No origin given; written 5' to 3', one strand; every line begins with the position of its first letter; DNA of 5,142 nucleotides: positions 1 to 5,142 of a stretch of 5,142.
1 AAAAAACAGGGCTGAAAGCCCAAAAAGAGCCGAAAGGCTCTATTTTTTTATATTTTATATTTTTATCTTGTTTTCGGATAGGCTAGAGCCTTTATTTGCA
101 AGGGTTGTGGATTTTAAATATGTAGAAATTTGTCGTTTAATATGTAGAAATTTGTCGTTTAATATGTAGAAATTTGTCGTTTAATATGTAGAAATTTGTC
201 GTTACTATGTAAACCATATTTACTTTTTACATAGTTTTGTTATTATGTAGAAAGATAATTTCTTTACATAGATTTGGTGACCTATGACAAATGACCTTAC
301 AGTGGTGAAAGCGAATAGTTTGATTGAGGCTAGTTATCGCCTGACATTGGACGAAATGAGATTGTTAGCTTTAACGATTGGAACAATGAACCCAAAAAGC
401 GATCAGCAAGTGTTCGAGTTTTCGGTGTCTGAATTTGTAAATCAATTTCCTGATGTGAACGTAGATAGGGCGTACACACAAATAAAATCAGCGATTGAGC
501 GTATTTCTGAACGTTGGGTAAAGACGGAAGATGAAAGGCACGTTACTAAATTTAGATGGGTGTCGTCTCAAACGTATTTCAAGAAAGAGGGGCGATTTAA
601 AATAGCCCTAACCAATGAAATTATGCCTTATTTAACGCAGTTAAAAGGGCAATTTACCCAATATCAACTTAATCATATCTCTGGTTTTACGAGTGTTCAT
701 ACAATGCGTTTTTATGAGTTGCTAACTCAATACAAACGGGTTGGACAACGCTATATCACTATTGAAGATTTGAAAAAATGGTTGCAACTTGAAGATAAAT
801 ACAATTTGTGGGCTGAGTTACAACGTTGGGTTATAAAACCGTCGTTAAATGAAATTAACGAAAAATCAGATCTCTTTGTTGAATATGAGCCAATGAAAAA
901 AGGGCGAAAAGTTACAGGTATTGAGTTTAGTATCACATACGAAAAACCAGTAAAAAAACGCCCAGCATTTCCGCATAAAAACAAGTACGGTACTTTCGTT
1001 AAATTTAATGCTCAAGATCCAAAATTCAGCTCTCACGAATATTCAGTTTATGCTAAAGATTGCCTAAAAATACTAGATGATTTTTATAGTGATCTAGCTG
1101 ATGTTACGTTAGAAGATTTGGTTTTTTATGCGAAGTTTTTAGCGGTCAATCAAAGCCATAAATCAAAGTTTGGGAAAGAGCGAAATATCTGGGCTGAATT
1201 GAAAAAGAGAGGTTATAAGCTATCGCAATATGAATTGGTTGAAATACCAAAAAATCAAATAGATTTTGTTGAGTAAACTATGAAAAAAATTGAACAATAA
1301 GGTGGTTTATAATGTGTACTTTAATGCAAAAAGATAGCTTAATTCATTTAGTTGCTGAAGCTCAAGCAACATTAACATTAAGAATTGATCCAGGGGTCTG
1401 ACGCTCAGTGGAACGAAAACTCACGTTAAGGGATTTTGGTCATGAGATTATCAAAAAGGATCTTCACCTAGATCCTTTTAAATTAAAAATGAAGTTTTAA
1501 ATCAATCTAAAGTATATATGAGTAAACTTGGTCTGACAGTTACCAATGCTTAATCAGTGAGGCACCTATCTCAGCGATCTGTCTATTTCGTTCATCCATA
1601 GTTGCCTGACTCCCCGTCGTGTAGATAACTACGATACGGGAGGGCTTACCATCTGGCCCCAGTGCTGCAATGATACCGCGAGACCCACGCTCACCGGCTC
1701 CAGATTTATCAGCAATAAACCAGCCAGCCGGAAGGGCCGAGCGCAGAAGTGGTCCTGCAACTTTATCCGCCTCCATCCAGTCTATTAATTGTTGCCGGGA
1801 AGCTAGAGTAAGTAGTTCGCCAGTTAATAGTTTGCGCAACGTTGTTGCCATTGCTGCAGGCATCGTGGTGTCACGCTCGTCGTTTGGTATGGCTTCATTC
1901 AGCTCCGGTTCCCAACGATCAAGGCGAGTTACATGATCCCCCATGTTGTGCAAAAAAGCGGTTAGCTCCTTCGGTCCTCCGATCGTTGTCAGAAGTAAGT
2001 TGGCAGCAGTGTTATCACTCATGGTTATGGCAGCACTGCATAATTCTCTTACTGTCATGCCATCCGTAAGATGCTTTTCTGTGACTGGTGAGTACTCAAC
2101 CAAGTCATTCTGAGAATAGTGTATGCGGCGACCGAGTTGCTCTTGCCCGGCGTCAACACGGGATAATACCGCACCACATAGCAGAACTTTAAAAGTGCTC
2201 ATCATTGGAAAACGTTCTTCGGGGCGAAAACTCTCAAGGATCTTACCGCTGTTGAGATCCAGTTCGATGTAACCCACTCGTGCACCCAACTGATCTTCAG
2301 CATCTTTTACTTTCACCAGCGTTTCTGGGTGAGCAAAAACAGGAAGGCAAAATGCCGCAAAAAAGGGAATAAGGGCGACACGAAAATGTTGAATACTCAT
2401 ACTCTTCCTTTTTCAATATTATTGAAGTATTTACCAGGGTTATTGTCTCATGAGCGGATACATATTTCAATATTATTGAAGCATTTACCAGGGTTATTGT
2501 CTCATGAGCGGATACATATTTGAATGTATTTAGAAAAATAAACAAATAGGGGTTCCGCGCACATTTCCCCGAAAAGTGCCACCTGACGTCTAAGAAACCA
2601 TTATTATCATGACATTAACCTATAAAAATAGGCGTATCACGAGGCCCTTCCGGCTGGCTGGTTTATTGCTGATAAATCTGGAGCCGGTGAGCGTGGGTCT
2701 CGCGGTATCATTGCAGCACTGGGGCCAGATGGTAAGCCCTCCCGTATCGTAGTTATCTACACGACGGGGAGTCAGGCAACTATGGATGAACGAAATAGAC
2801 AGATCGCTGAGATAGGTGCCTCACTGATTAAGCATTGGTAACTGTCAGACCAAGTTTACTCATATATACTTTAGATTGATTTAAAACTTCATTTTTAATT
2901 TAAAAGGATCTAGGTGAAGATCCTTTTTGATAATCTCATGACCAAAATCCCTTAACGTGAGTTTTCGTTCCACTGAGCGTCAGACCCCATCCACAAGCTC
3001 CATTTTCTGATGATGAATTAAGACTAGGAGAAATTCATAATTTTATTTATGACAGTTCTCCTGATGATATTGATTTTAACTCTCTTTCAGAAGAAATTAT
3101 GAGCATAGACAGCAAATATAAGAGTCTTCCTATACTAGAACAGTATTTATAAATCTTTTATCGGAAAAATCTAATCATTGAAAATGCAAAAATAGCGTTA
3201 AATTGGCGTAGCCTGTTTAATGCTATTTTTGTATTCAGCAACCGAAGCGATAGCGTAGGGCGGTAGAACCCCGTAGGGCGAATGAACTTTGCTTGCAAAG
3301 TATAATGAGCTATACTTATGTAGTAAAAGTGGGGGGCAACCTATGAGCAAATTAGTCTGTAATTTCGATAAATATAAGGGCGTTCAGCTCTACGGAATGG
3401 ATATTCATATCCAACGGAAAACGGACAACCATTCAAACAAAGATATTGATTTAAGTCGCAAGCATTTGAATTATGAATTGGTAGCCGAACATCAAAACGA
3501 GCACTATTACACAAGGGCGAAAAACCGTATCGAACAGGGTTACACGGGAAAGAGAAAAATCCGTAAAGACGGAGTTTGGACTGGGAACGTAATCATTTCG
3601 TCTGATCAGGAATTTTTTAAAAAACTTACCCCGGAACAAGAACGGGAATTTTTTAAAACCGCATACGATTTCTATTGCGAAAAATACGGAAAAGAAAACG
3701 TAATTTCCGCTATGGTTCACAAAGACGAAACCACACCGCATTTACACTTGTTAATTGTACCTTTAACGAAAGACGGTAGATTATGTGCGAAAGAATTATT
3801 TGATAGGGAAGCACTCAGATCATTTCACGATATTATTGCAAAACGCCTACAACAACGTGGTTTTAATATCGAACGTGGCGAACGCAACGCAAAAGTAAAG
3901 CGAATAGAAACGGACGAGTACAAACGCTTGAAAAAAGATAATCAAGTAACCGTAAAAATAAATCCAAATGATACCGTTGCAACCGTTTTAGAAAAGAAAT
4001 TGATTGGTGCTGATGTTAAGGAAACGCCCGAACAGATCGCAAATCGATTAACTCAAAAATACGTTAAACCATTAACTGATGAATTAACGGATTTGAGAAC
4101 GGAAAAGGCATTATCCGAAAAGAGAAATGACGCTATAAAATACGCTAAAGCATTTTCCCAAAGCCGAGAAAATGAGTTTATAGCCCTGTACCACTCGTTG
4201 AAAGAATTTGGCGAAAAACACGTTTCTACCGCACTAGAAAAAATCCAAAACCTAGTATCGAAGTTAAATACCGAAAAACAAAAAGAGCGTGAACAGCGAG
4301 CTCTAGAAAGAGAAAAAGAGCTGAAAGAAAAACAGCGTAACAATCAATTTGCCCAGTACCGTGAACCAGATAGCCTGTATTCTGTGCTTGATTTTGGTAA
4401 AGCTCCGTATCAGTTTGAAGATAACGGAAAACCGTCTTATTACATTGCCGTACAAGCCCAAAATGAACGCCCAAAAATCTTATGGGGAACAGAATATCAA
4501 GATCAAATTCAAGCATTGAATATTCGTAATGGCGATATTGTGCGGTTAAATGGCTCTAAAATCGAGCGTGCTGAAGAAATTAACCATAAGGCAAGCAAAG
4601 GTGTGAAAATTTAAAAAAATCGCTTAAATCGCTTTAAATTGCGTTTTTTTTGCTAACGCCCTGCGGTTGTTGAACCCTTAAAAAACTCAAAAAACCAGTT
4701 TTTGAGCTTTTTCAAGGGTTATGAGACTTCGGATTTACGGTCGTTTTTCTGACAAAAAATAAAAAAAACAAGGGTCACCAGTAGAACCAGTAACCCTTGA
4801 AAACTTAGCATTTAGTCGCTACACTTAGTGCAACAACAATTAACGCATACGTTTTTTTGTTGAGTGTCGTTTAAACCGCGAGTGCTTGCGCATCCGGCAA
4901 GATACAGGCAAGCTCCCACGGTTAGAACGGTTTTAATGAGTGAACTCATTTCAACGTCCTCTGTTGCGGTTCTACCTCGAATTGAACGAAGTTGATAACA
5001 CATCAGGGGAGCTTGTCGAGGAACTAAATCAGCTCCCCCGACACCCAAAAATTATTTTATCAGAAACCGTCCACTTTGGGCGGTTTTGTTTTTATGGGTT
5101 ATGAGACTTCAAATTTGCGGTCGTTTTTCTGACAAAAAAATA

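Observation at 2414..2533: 54-bp tandem duplication creates a second bla promoter with a better -35 (TTGAAA)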

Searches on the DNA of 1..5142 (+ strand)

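Call 7: search_dna_similar(query=window:1-5142:+, collection=plasmids, mode=near, max_rows=30)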
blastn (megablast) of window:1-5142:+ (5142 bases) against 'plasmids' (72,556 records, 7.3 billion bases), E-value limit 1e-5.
The search stops at 5000 records and this limit was reached: more records match than are counted here, and every count below describes the 5000 best-scoring records only.
In 1 record(s) the limit of 40 matching pieces per record was reached: places in those records are undercounted.
Records with a match: at least 5000; places in all: 19536; records where one place covers at least 80% of the query: 0.
Best place of each record, by identity: >=99% 4999; 95-99% 1.
By first word of the organism name: Escherichia 1981; Klebsiella 1936; Salmonella 434; Enterobacter 261; Citrobacter 119; Shigella 98; Neisseria 26; Serratia 18; Raoultella 15; uncultured 12; and 21 more.
By predicted mobility (MOB-suite, as given by PLSDB): conjugative 3647; mobilizable 808; non-mobilizable 545.
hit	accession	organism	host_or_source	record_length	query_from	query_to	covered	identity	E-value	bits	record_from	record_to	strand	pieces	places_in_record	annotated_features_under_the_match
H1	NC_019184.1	Haemophilus influenzae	-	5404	113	5139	67%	99.3%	0e+0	6301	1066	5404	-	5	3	plasmid recombination protein | broad-spectrum class A beta-lactamase TEM-1 | blaTEM-1: broad-spectrum class A beta-lactamase TEM-1 | recombinase family protein | mobV: MobV family relaxase | and 1 other names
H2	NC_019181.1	Haemophilus influenzae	Homo sapiens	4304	113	3266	32%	98.6%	0e+0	2978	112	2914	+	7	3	replication initiation protein | broad-spectrum class A beta-lactamase TEM-1 | blaTEM-1: broad-spectrum class A beta-lactamase TEM-1 | hypothetical protein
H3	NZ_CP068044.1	Escherichia coli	Bovine,cell culture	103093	1393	2988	31%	99.8%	0e+0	2964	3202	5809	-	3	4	broad-spectrum class A beta-lactamase TEM-1 | blaTEM-1: broad-spectrum class A beta-lactamase TEM-1 | IS6-like element IS26 family transposase | TEM-95: TEM beta-lactamase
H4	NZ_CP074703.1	Escherichia coli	Homo sapiens,cell culture,rectal swab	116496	1504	2988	29%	99.9%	0e+0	2759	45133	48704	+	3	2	broad-spectrum class A beta-lactamase TEM-1 (x2) | blaTEM-1: broad-spectrum class A beta-lactamase TEM-1 (x2) | IS6-like element IS26 family transposase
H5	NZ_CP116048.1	Escherichia coli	culture,Anal swab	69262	1393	2864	29%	99.9%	0e+0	2806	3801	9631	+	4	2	broad-spectrum class A beta-lactamase TEM-1 | blaTEM-1: broad-spectrum class A beta-lactamase TEM-1 | 16S rRNA (guanine(1405)-N(7))-methyltransferase RmtB1 | rmtB: 16S rRNA methyltransferase (G1405) | rmtB1: 16S rRNA (guanine(1405)-N(7))-methyltransferase RmtB1 | and 3 other names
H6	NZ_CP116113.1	Escherichia coli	whole organism,ICU patient rectal swab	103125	1393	2864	29%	99.9%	0e+0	2735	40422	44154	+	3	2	broad-spectrum class A beta-lactamase TEM-1 | blaTEM-1: broad-spectrum class A beta-lactamase TEM-1 | TEM-247: TEM beta-lactamase | IS6-like element IS26 family transposase | recombinase family protein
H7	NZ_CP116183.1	Escherichia coli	whole organism,button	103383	1393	2864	29%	99.7%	0e+0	2725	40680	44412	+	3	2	broad-spectrum class A beta-lactamase TEM-1 | blaTEM-1: broad-spectrum class A beta-lactamase TEM-1 | TEM-247: TEM beta-lactamase | IS6-like element IS26 family transposase | recombinase family protein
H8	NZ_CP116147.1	Escherichia coli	whole organism,ICU patient rectal swab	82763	1393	2864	29%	99.7%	0e+0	2725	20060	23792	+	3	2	broad-spectrum class A beta-lactamase TEM-1 | blaTEM-1: broad-spectrum class A beta-lactamase TEM-1 | TEM-247: TEM beta-lactamase | IS6-like element IS26 family transposase | recombinase family protein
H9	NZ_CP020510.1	Escherichia coli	Homo sapiens,abdominal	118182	1393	2988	27%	99.7%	0e+0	2574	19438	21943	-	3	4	broad-spectrum class A beta-lactamase TEM-1 | blaTEM-1: broad-spectrum class A beta-lactamase TEM-1 | IS6-like element IS26 family transposase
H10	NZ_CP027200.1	Escherichia coli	Culture,Sewage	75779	1393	2988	27%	99.9%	0e+0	2574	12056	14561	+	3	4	broad-spectrum class A beta-lactamase TEM-1 | blaTEM-1: broad-spectrum class A beta-lactamase TEM-1 | IS6-like element IS26 family transposase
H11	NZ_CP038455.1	Escherichia coli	Homosapiens,Sputum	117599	1393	2988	27%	99.9%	0e+0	2574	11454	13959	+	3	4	broad-spectrum class A beta-lactamase TEM-1 | blaTEM-1: broad-spectrum class A beta-lactamase TEM-1 | IS6-like element IS26 family transposase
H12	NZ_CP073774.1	Enterobacter hormaechei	pig feces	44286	1393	2988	27%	99.9%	0e+0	2574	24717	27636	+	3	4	broad-spectrum class A beta-lactamase TEM-1 | blaTEM-1: broad-spectrum class A beta-lactamase TEM-1 | IS6-like element IS26 family transposase | recombinase family protein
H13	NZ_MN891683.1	Klebsiella pneumoniae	-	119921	1392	2988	27%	99.7%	0e+0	2565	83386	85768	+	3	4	broad-spectrum class A beta-lactamase TEM-1 | blaTEM-1: broad-spectrum class A beta-lactamase TEM-1 | IS6-like element IS26 family transposase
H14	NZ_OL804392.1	Klebsiella pneumoniae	-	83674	1393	2988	27%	99.9%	0e+0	2569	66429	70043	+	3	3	broad-spectrum class A beta-lactamase TEM-1 | blaTEM-1: broad-spectrum class A beta-lactamase TEM-1 | IS6-like element IS26 family transposase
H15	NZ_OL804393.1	Klebsiella pneumoniae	-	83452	1393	2988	27%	99.9%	0e+0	2569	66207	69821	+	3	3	broad-spectrum class A beta-lactamase TEM-1 | blaTEM-1: broad-spectrum class A beta-lactamase TEM-1 | IS6-like element IS26 family transposase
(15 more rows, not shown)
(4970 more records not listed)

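Call 8: search_dna_similar(query=window:2396-2560:-, collection=plasmids, mode=near, max_rows=40)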
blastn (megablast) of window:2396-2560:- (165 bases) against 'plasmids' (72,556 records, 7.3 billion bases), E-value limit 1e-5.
The search stops at 5000 records and this limit was reached: more records match than are counted here, and every count below describes the 5000 best-scoring records only.
In 1 record(s) the limit of 40 matching pieces per record was reached: places in those records are undercounted.
Records with a match: at least 5000; places in all: 5836; records where one place covers at least 80% of the query: 4999.
Best place of each record, by identity: >=99% 1; 95-99% 4999.
By first word of the organism name: Klebsiella 1971; Escherichia 1834; Salmonella 420; Enterobacter 254; Citrobacter 139; Shigella 89; Pseudomonas 56; Neisseria 48; Aeromonas 31; Serratia 30; and 18 more.
By predicted mobility (MOB-suite, as given by PLSDB): conjugative 3460; mobilizable 872; non-mobilizable 668.
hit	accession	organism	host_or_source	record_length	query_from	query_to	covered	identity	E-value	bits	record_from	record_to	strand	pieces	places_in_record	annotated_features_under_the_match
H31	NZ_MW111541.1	Haemophilus parainfluenzae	-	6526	1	165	100%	100.0%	9e-81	305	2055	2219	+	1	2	inhibitor-resistant broad-spectrum class A beta-lactamase TEM-40 | blaTEM-40: inhibitor-resistant broad-spectrum class A beta-lactamase TEM-40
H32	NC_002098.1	Neisseria gonorrhoeae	-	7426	1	165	100%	98.8%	2e-42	308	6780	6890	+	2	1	TEM-163: TEM beta-lactamase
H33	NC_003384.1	Salmonella enterica subsp. enterica serovar Typhi str. CT18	-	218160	1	165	100%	98.8%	2e-42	308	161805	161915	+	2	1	broad-spectrum class A beta-lactamase TEM-1 | blaTEM-1: broad-spectrum class A beta-lactamase TEM-1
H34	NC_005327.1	Escherichia coli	-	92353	1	165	100%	98.8%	2e-42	308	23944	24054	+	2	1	broad-spectrum class A beta-lactamase TEM-1 | blaTEM-1: broad-spectrum class A beta-lactamase TEM-1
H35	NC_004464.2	Citrobacter freundii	-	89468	1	165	100%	98.8%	2e-42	308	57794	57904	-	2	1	broad-spectrum class A beta-lactamase TEM-1 | blaTEM-1: broad-spectrum class A beta-lactamase TEM-1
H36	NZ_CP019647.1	Salmonella enterica subsp. enterica serovar Typhimurium ...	Sus scrofa domesticus,pooled feces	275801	1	165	100%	98.8%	2e-42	308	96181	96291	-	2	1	broad-spectrum class A beta-lactamase TEM-1 | blaTEM-1: broad-spectrum class A beta-lactamase TEM-1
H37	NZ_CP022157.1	Escherichia coli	water,wastewater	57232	1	165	100%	98.8%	2e-42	308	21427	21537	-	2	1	broad-spectrum class A beta-lactamase TEM-1 | blaTEM-1: broad-spectrum class A beta-lactamase TEM-1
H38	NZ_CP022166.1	Escherichia coli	Homo sapiens,urine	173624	1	165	100%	98.8%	2e-42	308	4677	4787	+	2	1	broad-spectrum class A beta-lactamase TEM-1 | blaTEM-1: broad-spectrum class A beta-lactamase TEM-1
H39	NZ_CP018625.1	Escherichia coli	Homo sapiens,stool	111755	1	165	100%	98.8%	2e-42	308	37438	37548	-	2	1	broad-spectrum class A beta-lactamase TEM-1 | blaTEM-1: broad-spectrum class A beta-lactamase TEM-1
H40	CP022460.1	Shigella sonnei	Homo sapiens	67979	1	165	100%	98.8%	2e-42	308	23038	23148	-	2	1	none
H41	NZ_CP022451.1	Salmonella enterica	chicken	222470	1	165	100%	98.8%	2e-42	308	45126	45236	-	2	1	broad-spectrum class A beta-lactamase TEM-1 | blaTEM-1: broad-spectrum class A beta-lactamase TEM-1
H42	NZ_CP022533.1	Enterobacter hormaechei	Homo sapiens,endotracheal tube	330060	1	165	100%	98.8%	2e-42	308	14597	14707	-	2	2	broad-spectrum class A beta-lactamase TEM-1 | blaTEM-1: broad-spectrum class A beta-lactamase TEM-1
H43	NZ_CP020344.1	Shigella flexneri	Homo sapiens,cell culture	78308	1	165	100%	98.8%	2e-42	308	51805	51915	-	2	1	broad-spectrum class A beta-lactamase TEM-1 | blaTEM-1: broad-spectrum class A beta-lactamase TEM-1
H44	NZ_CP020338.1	Shigella flexneri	cell culture,hospitalized patients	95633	1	165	100%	98.8%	2e-42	308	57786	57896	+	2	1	broad-spectrum class A beta-lactamase TEM-1 | blaTEM-1: broad-spectrum class A beta-lactamase TEM-1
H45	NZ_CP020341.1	Shigella flexneri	cell culture,hospitalized patients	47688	1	165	100%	98.8%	2e-42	308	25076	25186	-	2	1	broad-spectrum class A beta-lactamase TEM-1 | blaTEM-1: broad-spectrum class A beta-lactamase TEM-1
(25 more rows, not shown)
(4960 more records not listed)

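Call 12: get_annotated_region(hit=H31, flank=4000)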
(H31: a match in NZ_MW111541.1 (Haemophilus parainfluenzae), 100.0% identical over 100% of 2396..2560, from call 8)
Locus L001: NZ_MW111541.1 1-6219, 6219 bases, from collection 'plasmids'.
description: Haemophilus parainfluenzae strain M1C124_1 plasmid pM1C124_1, complete sequence
organism: Haemophilus parainfluenzae (NCBI taxid 729)
taxonomy: Bacteria; Pseudomonadota; Gammaproteobacteria; Pasteurellales; Pasteurellaceae; Haemophilus; Haemophilus parainfluenzae
host: -; source: -; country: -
typing (MOB-suite, as given by PLSDB): non-mobilizable
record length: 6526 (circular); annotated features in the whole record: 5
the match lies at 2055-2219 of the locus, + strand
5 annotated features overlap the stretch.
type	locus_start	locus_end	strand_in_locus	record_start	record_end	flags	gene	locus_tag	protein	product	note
CDS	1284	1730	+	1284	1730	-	-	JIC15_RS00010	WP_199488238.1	type II toxin-antitoxin system PemK/MazF family toxin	-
CDS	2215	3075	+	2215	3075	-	-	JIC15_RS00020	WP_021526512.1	inhibitor-resistant broad-spectrum class A beta-lactamase TEM-40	-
predicted_resistance_gene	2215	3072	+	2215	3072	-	blaTEM-40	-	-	inhibitor-resistant broad-spectrum class A beta-lactamase TEM-40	predicted by amrfinderplus; class BETA-LACTAM; identity 100.0%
CDS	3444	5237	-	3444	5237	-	-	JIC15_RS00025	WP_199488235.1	relaxase/mobilization nuclease domain-containing protein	-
CDS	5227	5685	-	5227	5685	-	-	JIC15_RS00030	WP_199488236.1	hypothetical protein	-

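Call 37: search_dna_similar(query=window:2438-2491:-, collection=plasmids, mode=near, max_rows=40)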
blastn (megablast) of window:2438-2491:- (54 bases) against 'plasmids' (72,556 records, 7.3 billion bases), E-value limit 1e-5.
The search stops at 5000 records and this limit was reached: more records match than are counted here, and every count below describes the 5000 best-scoring records only.
Records with a match: at least 5000; places in all: 5922; records where one place covers at least 80% of the query: 1.
Best place of each record, by identity: >=99% 2; 95-99% 4998.
By first word of the organism name: Klebsiella 2341; Escherichia 1523; Salmonella 365; Enterobacter 256; Citrobacter 127; Shigella 93; Pseudomonas 51; Neisseria 39; Serratia 37; Aeromonas 32; and 25 more.
By predicted mobility (MOB-suite, as given by PLSDB): conjugative 3332; mobilizable 1002; non-mobilizable 666.
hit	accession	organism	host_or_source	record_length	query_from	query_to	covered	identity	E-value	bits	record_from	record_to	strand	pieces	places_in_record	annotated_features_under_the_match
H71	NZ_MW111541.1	Haemophilus parainfluenzae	-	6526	1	54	100%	100.0%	9e-20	100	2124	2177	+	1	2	none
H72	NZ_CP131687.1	Escherichia coli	Homo sapiens,culture,urine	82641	15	54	74%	95.0%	4e-8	62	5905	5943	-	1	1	none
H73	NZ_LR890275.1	Escherichia coli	Homo sapiens,blood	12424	21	54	63%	100.0%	1e-8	64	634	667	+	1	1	none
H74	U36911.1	Staphylococcus aureus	-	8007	21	54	63%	97.1%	5e-7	58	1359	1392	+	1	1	none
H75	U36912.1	Staphylococcus aureus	-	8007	21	54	63%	97.1%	5e-7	58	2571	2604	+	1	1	none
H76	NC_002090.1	Salmonella enterica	-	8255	21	54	63%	97.1%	5e-7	58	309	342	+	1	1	none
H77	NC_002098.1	Neisseria gonorrhoeae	-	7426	21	54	63%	97.1%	5e-7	58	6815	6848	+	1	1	none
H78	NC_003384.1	Salmonella enterica subsp. enterica serovar Typhi str. CT18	-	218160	21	54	63%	97.1%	5e-7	58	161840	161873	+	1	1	none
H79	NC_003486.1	Klebsiella pneumoniae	-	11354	21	54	63%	97.1%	5e-7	58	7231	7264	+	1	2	none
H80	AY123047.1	Erwinia amylovora ATCC BAA-2158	Rubus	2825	21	54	63%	97.1%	5e-7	58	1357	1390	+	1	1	hypothetical protein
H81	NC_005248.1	Escherichia coli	-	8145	21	54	63%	97.1%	5e-7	58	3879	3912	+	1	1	none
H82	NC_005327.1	Escherichia coli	-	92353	21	54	63%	97.1%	5e-7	58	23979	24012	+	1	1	none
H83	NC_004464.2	Citrobacter freundii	-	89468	21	54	63%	97.1%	5e-7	58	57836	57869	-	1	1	none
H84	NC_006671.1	Escherichia coli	-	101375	21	54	63%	97.1%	5e-7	58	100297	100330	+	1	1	none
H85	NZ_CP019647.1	Salmonella enterica subsp. enterica serovar Typhimurium ...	Sus scrofa domesticus,pooled feces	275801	21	54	63%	97.1%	5e-7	58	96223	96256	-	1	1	none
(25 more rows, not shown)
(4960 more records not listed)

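Call 38: search_dna_similar(query=window:2438-2491:-, collection=ecoli_genomes, mode=near, max_rows=20)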
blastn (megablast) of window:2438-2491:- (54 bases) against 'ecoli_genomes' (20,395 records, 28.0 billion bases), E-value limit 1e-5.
Records with a match: 2510; places in all: 2770; records where one place covers at least 80% of the query: 0.
Genomes with a match: 2087 of 5426; with a place that covers at least 80% of the query: 0. Places per genome that has any: lowest 1, median 1, highest 35. On chromosomes: 340 places; on plasmids: 2430.
Best place of each record, by identity: >=99% 27; 95-99% 2483.
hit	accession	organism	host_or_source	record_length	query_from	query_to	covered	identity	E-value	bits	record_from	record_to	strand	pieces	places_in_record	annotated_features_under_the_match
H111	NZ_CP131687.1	Escherichia coli strain 2016C04-116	Homo sapiens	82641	15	54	74%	95.0%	1e-7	62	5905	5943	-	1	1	none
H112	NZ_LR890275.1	Escherichia coli strain MINF_7C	Homo sapiens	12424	21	54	63%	100.0%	4e-8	64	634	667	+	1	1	none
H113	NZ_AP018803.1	Escherichia coli strain E2863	Bos taurus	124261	21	54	63%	97.1%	2e-6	58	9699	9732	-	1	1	none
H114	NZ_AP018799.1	Escherichia coli strain E2855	Bos taurus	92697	21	54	63%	97.1%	2e-6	58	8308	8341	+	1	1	none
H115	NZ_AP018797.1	Escherichia coli strain E2855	Bos taurus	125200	21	54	63%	97.1%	2e-6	58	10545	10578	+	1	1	none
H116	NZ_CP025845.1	Escherichia coli strain 720632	Homo sapiens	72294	21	54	63%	97.1%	2e-6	58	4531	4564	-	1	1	none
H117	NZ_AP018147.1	Escherichia coli strain M217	Homo sapiens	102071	21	54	63%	97.1%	2e-6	58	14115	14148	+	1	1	none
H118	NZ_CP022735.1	Escherichia coli strain SA186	Homo sapiens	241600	21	54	63%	97.1%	2e-6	58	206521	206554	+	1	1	none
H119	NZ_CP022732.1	Escherichia coli strain SA186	Homo sapiens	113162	21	54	63%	97.1%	2e-6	58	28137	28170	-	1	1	none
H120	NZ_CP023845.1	Escherichia coli strain 4/1-1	Homo sapiens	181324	21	54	63%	97.1%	2e-6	58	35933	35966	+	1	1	none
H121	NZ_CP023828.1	Escherichia coli strain 4/4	Homo sapiens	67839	21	54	63%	97.1%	2e-6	58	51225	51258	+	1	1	none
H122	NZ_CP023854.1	Escherichia coli strain 2/0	Homo sapiens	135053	21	54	63%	97.1%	2e-6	58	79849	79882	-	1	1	none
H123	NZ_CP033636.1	Escherichia coli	chicken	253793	21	54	63%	97.1%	2e-6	58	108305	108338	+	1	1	none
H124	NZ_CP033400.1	Escherichia coli strain WCHEC020031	Homo sapiens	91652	21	54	63%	97.1%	2e-6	58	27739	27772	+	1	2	none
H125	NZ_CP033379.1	Escherichia coli strain L73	goose anus swab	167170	21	54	63%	97.1%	2e-6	58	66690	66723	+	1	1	none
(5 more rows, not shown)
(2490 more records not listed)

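Call 55: search_rna_families(source=window, threshold=gathering)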
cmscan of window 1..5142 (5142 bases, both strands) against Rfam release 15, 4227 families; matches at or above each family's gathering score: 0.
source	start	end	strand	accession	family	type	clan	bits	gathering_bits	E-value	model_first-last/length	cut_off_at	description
